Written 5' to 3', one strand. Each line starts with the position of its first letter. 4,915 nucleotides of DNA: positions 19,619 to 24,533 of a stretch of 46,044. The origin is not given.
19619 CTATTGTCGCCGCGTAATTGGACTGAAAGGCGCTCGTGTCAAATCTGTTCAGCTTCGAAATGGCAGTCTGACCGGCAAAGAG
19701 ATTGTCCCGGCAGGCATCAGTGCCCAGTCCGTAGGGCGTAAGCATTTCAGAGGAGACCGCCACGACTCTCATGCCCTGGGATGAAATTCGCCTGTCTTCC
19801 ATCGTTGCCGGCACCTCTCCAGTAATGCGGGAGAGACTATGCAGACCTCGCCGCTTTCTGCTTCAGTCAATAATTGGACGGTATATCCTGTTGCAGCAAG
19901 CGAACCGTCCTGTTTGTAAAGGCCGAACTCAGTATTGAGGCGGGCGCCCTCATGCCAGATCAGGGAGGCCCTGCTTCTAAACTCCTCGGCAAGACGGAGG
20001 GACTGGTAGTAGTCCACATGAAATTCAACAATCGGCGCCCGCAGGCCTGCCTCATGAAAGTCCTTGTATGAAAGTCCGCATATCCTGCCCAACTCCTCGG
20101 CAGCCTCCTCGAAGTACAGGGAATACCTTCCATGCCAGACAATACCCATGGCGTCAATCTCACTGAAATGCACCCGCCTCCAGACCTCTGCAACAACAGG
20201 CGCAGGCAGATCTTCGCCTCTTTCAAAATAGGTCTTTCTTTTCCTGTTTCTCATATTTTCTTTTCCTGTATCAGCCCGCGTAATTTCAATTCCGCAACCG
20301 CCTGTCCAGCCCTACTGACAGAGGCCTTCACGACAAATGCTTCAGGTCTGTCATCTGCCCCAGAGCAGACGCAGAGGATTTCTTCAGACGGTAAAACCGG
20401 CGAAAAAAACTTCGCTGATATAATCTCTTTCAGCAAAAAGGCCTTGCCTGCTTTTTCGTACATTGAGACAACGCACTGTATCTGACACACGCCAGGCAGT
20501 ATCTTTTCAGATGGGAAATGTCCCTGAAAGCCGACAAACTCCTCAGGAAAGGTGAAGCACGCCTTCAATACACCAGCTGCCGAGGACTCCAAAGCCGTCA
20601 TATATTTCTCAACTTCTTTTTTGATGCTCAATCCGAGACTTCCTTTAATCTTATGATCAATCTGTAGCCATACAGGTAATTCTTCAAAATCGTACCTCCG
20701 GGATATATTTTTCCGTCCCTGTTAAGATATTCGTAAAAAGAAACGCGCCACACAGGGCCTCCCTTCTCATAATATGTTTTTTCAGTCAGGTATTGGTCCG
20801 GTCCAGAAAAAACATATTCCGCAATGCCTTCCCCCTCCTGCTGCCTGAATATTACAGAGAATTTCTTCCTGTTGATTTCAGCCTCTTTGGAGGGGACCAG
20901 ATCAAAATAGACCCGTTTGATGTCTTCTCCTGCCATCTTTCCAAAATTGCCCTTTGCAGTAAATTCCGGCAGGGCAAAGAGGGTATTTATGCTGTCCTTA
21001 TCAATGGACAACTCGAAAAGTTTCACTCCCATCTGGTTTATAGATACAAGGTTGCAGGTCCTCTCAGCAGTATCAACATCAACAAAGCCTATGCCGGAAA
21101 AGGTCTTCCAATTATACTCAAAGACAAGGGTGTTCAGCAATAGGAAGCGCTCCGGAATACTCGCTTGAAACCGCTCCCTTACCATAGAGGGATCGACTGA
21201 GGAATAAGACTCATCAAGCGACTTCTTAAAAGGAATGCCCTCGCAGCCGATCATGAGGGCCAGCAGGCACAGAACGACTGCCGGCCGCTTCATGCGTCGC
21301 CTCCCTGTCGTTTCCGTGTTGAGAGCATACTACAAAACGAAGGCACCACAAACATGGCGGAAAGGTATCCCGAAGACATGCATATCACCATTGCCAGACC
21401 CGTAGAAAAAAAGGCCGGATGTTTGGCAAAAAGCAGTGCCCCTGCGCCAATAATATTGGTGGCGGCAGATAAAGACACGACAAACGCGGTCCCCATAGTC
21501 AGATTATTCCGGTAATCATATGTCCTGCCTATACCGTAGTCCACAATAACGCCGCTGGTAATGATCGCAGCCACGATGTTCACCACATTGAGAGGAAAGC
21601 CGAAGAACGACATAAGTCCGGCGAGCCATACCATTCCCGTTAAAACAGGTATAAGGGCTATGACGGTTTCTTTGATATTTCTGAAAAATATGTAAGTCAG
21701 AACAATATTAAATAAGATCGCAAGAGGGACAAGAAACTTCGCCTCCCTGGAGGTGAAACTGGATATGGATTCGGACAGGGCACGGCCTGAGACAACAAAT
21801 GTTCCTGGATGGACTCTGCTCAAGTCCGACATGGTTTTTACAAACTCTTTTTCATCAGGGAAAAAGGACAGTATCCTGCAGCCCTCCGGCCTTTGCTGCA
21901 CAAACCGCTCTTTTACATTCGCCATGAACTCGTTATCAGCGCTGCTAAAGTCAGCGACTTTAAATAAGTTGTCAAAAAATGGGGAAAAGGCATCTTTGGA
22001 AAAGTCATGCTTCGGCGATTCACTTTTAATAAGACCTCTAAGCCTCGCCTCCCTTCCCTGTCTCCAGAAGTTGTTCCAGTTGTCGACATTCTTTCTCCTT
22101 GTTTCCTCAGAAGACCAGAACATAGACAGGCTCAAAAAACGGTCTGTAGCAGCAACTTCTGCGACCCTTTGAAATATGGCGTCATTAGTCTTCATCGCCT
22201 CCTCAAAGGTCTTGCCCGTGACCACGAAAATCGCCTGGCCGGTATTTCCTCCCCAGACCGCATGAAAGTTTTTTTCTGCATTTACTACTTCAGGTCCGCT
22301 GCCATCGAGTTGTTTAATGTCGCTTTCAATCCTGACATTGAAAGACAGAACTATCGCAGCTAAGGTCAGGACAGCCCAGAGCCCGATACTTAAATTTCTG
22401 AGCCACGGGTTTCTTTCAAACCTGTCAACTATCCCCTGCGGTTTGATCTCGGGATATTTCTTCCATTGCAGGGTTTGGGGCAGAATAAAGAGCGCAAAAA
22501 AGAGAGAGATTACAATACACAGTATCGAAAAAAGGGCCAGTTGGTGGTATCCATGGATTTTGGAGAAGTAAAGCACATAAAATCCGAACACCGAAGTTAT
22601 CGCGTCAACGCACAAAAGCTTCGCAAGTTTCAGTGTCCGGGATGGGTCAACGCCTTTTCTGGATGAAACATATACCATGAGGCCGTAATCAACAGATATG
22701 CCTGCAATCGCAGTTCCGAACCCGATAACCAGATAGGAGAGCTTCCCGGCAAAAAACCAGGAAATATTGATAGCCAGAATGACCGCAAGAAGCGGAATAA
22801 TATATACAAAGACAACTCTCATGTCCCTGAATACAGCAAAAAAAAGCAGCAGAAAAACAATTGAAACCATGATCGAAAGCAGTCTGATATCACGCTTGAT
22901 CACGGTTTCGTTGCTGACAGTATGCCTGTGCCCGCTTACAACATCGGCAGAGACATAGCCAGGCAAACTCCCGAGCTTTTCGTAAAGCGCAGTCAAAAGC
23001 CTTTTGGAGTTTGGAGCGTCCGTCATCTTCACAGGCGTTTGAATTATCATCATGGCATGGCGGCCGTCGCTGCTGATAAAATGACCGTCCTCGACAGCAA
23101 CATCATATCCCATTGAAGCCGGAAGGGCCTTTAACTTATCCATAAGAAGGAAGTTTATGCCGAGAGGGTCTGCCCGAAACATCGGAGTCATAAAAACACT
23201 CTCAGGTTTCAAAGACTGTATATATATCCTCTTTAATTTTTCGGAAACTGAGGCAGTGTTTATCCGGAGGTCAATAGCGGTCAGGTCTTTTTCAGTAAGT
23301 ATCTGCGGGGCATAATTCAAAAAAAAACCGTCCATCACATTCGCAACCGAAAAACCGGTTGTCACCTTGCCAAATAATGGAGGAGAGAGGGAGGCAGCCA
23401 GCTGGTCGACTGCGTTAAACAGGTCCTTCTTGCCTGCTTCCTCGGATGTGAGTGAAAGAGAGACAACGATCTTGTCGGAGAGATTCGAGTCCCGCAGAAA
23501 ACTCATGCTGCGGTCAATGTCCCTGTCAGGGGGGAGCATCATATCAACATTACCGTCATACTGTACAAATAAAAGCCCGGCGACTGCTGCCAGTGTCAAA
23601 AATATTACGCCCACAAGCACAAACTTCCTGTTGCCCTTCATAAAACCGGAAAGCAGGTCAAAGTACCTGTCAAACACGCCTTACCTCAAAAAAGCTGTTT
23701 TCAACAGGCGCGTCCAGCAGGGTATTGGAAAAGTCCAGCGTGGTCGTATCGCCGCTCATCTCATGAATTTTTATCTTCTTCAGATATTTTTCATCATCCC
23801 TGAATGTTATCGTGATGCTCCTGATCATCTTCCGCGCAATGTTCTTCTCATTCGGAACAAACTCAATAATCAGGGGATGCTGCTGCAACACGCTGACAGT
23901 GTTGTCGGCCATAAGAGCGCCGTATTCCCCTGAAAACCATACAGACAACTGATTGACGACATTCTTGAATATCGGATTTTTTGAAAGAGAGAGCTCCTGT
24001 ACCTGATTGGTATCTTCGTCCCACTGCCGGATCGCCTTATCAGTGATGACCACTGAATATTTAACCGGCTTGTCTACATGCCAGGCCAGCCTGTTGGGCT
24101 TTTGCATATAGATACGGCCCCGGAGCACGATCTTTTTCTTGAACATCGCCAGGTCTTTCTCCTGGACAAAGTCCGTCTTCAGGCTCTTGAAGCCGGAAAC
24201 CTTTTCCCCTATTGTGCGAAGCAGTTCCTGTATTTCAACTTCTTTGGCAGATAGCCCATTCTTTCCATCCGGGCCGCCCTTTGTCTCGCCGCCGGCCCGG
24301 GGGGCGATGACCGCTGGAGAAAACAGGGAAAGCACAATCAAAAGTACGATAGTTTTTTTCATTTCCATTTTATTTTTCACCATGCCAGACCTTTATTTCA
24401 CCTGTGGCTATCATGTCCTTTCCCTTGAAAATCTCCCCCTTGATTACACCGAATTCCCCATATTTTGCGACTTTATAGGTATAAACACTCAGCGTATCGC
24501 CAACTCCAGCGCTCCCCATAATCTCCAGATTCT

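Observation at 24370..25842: Radical SAM + SPASM domain covalently fused to an ApeP/FabA-like hot-dog dehydratase domain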

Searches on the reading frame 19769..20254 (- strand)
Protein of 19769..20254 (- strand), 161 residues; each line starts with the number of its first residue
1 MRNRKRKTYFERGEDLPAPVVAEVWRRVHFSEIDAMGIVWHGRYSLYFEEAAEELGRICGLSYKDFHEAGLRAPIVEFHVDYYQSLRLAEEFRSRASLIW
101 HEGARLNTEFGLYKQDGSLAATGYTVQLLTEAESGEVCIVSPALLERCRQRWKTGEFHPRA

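Call 6: search_protein_families(library=pfam, proteins=[window:19769-20254:-], max_evalue=0.01)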
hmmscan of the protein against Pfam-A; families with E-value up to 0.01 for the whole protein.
window:19769-20254:- (161 aa): 2 families
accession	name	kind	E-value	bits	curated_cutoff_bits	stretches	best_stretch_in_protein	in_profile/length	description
PF13279.12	4HBT_2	-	5.1e-15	56.4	25.5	1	28-147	1-121/122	Thioesterase-like superfamily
PF03061.28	4HBT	-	2.4e-07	31.4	20.6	1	36-120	1-78/79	Thioesterase superfamily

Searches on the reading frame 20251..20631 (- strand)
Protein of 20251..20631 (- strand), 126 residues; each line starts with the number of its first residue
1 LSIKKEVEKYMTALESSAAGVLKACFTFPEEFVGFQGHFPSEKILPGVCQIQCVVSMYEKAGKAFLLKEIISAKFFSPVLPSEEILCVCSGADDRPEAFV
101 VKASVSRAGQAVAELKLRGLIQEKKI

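Call 6: search_protein_families(library=pfam, proteins=[window:20251-20631:-], max_evalue=0.01)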
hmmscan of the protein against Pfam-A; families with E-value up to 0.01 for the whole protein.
window:20251-20631:- (126 aa): 2 families
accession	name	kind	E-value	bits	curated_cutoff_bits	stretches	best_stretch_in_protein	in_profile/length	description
PF07977.19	FabA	-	0.0014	18.7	23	1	19-86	24-104/138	FabA-like domain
PF22818.2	ApeI-like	-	0.0021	18.7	28.5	1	31-84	25-79/119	ApeI dehydratase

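Call 46: search_solved_structures(query=window:20251-20631:-, max_evalue=1, show_alignments=4)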
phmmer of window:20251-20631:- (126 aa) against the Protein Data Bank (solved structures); distinct sequences matched with E-value up to 1: 25.
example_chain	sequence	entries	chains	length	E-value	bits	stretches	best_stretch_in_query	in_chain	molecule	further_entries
3d6x_A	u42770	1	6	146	0.0012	22.2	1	35-124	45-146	(3R)-hydroxymyristoyl-[acyl-carrier-protein] dehydratase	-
3esi_A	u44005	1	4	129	0.0012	22.2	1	31-88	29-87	uncharacterized protein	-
6qsr_A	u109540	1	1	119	0.0025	21.2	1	34-89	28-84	AMP-dependent synthetase and ligase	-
2okh_A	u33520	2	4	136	0.0037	20.6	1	35-83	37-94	Beta-hydroxyacyl-ACP dehydratase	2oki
1zhg_A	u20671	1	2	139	0.0039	20.6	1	35-83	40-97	beta hydroxyacyl-acyl carrier protein dehydratase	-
1z6b_A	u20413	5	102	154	0.0053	20.2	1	35-83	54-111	fatty acid synthesis protein | Beta-hydroxyacyl-ACP dehydratase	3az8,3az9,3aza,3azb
8ayd_AA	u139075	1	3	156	0.016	18.6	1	35-89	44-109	3-hydroxyacyl-[acyl-carrier-protein] dehydratase FabZ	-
6ihc_A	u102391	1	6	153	0.021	18.2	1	12-54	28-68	3-hydroxyacyl-[acyl-carrier-protein] dehydratase FabZ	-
4zw0_A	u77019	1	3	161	0.024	18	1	15-121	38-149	3-hydroxyacyl-[acyl-carrier-protein] dehydratase FabZ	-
3b7j_A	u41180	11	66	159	0.026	17.9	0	12-53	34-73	(3R)-hydroxymyristoyl-acyl carrier protein dehydratase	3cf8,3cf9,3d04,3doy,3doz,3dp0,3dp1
5bux_A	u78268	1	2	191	0.03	17.7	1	27-87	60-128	3-hydroxyacyl-[acyl-carrier-protein] dehydratase FabZ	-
2glv_A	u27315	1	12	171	0.031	17.6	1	12-54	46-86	(3R)-hydroxymyristoyl-acyl carrier protein dehydratase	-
5buw_A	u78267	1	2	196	0.032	17.6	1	27-87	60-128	3-hydroxyacyl-[acyl-carrier-protein] dehydratase FabZ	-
6n3p_A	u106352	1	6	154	0.034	17.5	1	34-87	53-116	3-hydroxyacyl-[acyl-carrier-protein] dehydratase FabZ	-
2gll_A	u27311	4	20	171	0.034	17.5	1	12-54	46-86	(3R)-hydroxymyristoyl-acyl carrier protein dehydratase | 3-hydroxyacyl-[acyl-carrier-protein] dehydratase FabZ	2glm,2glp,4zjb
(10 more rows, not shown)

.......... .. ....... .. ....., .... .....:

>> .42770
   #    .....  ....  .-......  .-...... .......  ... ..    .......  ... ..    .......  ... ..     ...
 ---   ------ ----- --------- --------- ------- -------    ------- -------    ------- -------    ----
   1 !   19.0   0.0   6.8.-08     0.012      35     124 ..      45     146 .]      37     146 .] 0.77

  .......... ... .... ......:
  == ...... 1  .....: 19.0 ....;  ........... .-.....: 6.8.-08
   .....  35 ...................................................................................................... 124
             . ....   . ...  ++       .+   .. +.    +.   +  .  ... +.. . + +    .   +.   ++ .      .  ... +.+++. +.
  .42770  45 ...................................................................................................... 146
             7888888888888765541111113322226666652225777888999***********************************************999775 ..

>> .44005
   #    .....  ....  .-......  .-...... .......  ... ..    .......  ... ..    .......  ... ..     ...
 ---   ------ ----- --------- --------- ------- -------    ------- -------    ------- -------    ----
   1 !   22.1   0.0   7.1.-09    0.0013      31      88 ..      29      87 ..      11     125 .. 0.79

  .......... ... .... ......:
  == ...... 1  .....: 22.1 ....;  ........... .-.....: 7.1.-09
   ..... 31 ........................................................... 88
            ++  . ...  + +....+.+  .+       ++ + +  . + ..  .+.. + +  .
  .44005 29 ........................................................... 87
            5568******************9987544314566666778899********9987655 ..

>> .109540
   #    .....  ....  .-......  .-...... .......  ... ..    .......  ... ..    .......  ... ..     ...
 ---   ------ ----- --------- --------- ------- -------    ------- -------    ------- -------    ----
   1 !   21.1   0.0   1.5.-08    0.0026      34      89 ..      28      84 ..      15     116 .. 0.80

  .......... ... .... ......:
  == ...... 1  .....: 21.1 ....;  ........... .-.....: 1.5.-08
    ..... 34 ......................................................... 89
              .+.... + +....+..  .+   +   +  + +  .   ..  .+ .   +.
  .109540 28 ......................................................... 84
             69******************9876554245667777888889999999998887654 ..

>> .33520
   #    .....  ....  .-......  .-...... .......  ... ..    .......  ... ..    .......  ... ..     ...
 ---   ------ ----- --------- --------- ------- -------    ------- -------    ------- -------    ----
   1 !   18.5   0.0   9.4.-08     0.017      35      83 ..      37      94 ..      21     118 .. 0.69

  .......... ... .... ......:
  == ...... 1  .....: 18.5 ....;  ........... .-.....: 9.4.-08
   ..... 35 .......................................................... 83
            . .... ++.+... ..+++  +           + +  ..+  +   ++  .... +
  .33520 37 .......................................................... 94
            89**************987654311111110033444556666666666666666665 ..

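Call 54: search_protein_families(library=ncbifam, proteins=[window:20251-20631:-], max_evalue=0.00001)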
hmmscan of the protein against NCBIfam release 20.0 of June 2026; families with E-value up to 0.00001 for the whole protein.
window:20251-20631:- (126 aa): 2 families
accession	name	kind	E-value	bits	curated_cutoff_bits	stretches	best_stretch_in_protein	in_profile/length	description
NF000582.1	PRK00006.1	equivalog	1.7e-07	31.3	113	1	27-117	37-133/137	3-hydroxyacyl-ACP dehydratase FabZ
TIGR01750.1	fabZ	equivalog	6.2e-06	26.1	155.15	0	27-117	38-137/141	3-hydroxyacyl-ACP dehydratase FabZ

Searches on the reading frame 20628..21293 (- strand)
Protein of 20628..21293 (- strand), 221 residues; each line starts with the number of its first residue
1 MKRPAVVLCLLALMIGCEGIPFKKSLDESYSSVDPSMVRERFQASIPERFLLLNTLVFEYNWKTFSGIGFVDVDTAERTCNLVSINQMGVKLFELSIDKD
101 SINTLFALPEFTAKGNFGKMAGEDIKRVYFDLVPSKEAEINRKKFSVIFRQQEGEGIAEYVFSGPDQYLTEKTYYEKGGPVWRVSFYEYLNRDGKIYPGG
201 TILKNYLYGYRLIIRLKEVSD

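Call 6: search_protein_families(library=pfam, proteins=[window:20628-21293:-], max_evalue=0.01)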
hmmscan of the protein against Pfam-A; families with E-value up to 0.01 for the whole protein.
window:20628-21293:- (221 aa): 1 family
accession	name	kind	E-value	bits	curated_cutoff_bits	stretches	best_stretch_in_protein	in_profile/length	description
PF11659.14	DUF3261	-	0.00013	22.3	22.3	0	75-104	23-52/137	Protein of unknown function (DUF3261)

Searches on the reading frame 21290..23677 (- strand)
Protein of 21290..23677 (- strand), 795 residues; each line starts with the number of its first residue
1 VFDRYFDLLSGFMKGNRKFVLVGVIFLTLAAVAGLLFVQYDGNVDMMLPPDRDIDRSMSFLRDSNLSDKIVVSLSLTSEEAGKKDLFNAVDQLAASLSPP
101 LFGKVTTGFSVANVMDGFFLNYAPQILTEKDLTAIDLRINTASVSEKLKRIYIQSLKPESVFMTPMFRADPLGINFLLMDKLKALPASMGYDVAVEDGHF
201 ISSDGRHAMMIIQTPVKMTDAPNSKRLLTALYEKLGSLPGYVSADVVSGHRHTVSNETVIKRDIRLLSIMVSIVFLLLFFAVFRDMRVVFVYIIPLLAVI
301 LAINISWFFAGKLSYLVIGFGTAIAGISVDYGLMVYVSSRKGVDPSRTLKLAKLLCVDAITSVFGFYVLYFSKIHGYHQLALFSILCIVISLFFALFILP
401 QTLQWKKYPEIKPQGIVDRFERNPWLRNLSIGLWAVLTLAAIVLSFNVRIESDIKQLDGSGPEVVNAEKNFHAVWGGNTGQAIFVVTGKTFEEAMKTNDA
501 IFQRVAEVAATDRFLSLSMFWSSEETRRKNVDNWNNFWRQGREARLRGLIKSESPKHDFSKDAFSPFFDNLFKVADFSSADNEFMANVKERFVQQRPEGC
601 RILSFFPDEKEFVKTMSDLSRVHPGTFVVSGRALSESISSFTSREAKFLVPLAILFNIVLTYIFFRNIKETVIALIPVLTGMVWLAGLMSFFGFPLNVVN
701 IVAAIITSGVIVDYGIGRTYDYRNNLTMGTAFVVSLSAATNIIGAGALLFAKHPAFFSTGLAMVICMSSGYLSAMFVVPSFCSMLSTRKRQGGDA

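Call 6: search_protein_families(library=pfam, proteins=[window:21290-23677:-], max_evalue=0.01)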
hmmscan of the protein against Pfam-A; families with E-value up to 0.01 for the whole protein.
window:21290-23677:- (795 aa): 0 families

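Call 54: search_protein_families(library=ncbifam, proteins=[window:21290-23677:-], max_evalue=0.00001)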
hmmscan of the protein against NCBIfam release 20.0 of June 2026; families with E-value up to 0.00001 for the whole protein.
window:21290-23677:- (795 aa): 7 families
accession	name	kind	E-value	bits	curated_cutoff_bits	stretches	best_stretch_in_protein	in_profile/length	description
TIGR03480.1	HpnN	hypoth_equivalog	2.2e-23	82.2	751.85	2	653-786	721-857/862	hopanoid biosynthesis associated RND transporter like protein HpnN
TIGR00921.1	2A067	subfamily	9.6e-18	63.6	351.9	2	197-403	513-731/733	hydrophobe/amphiphile efflux-3 (HAE3) family transporter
NF045600.2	BstA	equivalog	5.9e-15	54.3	1400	1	645-790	754-902/903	sterol transporter cytoplasmic membrane protein BstA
NF052374.1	HopndTporHpnN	equivalog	7.8e-08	30.9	1100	0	652-779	720-851/858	hopanoid transporter HpnN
TIGR00914.1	2A0601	subfamily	3.7e-06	25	701.45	1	599-716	838-950/1051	CusA/CzcA family heavy metal efflux RND transporter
NF007798.0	PRK10503.1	equivalog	3.8e-06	24.8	1584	1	643-716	340-413/1040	MdtB/MuxB family multidrug efflux RND transporter permease subunit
NF033617.1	RND_permease_2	subfamily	5.7e-06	24.6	1250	1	645-715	331-401/1009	multidrug efflux RND transporter permease subunit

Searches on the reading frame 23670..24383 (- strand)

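Call 7: search_protein_families(library=pfam, proteins=[window:23670-24383:-], max_evalue=0.01)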
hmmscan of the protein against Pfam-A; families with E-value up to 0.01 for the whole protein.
window:23670-24383:- (237 aa): 1 family
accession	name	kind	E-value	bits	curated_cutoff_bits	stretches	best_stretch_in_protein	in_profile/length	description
PF03548.22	LolA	-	2.1e-20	73.6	23.6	1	64-233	2-163/165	Outer membrane lipoprotein carrier protein LolA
